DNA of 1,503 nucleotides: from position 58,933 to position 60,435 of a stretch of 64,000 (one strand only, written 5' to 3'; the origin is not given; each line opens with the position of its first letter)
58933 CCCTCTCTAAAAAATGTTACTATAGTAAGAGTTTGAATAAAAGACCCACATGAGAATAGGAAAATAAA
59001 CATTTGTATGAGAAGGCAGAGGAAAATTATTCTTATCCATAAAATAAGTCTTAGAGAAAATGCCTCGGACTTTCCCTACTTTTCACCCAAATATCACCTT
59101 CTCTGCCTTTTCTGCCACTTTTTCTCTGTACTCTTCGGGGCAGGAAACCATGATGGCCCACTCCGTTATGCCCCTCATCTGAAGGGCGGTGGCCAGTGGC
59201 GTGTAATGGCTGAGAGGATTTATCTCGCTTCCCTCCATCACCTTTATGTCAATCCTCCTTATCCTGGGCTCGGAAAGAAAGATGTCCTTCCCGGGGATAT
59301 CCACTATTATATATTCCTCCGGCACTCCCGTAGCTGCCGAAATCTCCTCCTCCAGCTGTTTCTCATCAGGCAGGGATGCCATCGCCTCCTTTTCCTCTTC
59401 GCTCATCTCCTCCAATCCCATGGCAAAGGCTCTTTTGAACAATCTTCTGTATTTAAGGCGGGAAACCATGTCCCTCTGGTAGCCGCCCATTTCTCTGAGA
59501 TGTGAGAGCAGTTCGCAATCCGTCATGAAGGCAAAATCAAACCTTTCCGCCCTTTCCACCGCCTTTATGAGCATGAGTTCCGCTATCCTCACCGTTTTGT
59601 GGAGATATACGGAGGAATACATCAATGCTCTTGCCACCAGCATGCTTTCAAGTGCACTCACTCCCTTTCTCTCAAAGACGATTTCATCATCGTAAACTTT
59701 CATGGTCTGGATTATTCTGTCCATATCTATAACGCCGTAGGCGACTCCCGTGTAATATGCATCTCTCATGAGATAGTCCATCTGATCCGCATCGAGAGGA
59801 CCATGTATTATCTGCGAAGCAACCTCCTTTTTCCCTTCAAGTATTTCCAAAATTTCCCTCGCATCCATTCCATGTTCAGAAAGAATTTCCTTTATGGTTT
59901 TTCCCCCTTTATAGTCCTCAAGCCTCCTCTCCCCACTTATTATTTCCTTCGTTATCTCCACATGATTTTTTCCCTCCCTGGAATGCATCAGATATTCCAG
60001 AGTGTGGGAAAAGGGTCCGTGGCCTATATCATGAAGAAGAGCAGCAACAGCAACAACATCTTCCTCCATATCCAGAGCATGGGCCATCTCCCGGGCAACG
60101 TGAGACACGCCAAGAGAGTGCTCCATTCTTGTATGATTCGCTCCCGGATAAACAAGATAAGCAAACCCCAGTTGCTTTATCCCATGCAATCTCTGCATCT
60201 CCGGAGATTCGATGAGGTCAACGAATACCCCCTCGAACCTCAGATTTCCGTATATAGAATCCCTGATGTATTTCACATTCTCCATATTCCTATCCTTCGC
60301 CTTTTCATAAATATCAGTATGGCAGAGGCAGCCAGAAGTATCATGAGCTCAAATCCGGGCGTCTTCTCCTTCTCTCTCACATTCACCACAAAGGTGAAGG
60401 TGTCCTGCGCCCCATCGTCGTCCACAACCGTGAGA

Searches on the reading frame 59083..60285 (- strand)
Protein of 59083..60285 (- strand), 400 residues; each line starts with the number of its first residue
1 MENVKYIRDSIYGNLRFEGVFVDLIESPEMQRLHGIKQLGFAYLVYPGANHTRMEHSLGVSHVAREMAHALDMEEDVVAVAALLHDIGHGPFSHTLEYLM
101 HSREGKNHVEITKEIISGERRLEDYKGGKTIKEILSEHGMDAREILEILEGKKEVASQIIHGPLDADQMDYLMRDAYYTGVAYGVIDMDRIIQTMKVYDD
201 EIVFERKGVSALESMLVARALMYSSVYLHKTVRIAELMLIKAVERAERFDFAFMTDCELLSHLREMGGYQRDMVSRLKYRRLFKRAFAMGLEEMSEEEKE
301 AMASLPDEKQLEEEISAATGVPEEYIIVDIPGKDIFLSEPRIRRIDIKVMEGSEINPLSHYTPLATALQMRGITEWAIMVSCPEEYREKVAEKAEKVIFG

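Call 4: search_protein_families(library=pfam, proteins=[window:59083-60285:-], max_evalue=1)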
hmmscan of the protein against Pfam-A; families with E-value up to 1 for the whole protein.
window:59083-60285:- (400 aa): 3 families
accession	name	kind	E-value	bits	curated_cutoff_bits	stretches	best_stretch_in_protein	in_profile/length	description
PF19276.4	HD_assoc_2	-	2.5e-49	168.1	23.1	1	186-397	1-210/222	HD associated region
PF01966.28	HD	-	1.1e-15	58.3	22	1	53-172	1-113/116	HD domain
PF08668.18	HDOD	-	0.00016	21.7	22.9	1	54-98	96-141/196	HDOD domain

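Call 17: find_related_loci(query=window:59083-60285:-, collection=genome_contigs, flank=10000)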
Query window:59083-60285:- (400 aa) in genome_contigs; peptide patterns used: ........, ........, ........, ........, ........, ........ (x = any residue, [..] = any of these).
301 stretches matched a pattern; 66 encode a relative of the query (tblastn E <= 1e-3); 66 distinct loci.
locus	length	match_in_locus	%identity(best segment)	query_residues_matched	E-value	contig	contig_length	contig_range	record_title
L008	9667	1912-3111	79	1-400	0e+0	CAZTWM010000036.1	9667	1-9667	MAG TPA_asm: uncultured Thermoplasmatales archaeon isolate binchicken_co6_228 genome assembly, contig: NODE_8780_length_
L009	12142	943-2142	70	1-400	0e+0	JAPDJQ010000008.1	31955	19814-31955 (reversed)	MAG: Thermoplasmatota archaeon isolate S5B3_HD70 c_000000000439, whole genome shotgun sequence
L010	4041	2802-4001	69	1-400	0e+0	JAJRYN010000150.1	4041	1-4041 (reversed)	MAG: archaeon isolate Dive96_bin3.341 k141_4937863, whole genome shotgun sequence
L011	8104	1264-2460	64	1-399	8e-171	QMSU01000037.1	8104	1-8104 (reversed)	MAG: Thermoplasmata archaeon isolate B78_G9 B78_Guay9_scaffold_13016, whole genome shotgun sequence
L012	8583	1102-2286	64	1-400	3e-167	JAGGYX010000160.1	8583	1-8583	MAG: Thermoplasmata archaeon isolate AUK189 PB_MBMC_143_c_000000000185, whole genome shotgun sequence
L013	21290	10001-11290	42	5-398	1e-104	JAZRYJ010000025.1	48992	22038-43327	MAG: Candidatus Methanarcanum sp. isolate T1900044950_TA20190003.MAGScoT_cleanbin_000010 SGB_3591_k141_1040370, whole ge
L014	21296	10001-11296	41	1-398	2e-101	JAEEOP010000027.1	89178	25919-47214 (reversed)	MAG: Methanomassiliicoccaceae archaeon isolate Tb.RUG.29 k141_5704677_flag=0_multi=41.8354_len=89178, whole genome shotg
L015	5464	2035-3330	40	1-398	3e-101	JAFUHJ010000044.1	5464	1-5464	MAG: Candidatus Methanomethylophilaceae archaeon isolate RGIG4496 Roe_deer_Omasum.Co__c237178, whole genome shotgun sequ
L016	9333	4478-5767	40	5-398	3e-100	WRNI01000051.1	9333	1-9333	MAG: Methanomassiliicoccaceae archaeon isolate Th196P4bin34 JGI24702J35022_10003591, whole genome shotgun sequence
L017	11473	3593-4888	39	1-398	4e-100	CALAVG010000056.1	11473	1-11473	MAG TPA_asm: uncultured Methanomicrobiales archaeon isolate ERR1278105_bin.204_CONCOCT_v1.1_MAG genome assembly, contig:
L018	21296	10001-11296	40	1-398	7e-98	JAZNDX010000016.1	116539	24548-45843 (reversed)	MAG: Candidatus Methanomethylophilaceae archaeon isolate T1900044725_TS20190191.MAGScoT_cleanbin_000010 SGB_1931_k141_23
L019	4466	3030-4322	39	1-398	1e-95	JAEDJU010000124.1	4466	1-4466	MAG: Candidatus Methanomethylophilaceae archaeon isolate MAG196 NODE_23141_length_4466_cov_4.224666, whole genome shotgu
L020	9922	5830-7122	39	1-398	3e-94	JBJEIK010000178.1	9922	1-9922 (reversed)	MAG: Candidatus Methanomethylophilaceae archaeon isolate FUKU07_bin.008 NODE_2832_length_9922_cov_6.702037, whole genome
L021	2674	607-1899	39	1-398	3e-97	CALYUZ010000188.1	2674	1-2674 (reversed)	MAG: uncultured Methanomassiliicoccaceae bacterium isolate SRR7188232_bin.47_metaWRAP_v1.3_MAG genome assembly, contig:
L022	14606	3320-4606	39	5-398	2e-94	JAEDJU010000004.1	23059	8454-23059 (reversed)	MAG: Candidatus Methanomethylophilaceae archaeon isolate MAG196 NODE_2131_length_23059_cov_6.027082, whole genome shotgu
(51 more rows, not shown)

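Call 29: find_related_loci(query=window:59083-60285:-, collection=metagenome_contigs, flank=6000)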
Query window:59083-60285:- (400 aa) in metagenome_contigs; peptide patterns used: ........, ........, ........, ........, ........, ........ (x = any residue, [..] = any of these).
557 stretches matched a pattern; 76 encode a relative of the query (tblastn E <= 1e-3); 76 distinct loci.
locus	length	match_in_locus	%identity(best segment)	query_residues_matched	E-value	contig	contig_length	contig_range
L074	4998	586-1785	94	1-400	0e+0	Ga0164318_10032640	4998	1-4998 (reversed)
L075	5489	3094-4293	79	1-400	0e+0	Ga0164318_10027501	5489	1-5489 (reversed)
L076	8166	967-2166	70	1-400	0e+0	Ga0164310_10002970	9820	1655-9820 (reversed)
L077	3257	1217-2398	64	1-399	0e+0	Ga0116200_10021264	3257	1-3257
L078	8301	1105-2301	64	1-399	2e-171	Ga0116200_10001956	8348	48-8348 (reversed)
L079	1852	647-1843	63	1-399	0e+0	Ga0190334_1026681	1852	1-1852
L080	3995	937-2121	64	1-400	3e-173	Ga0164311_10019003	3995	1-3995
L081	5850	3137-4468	41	2-398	1e-109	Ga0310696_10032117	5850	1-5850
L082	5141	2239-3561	41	3-398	8e-107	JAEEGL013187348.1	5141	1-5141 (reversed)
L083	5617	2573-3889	39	5-398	1e-102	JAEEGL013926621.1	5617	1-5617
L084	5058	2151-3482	38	3-398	9e-103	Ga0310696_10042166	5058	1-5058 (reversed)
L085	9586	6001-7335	39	2-398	2e-102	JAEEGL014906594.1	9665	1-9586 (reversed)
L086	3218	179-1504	39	5-398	2e-104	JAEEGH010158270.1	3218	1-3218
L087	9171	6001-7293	40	2-398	2e-102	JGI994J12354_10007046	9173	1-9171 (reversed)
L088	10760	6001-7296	40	1-398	7e-102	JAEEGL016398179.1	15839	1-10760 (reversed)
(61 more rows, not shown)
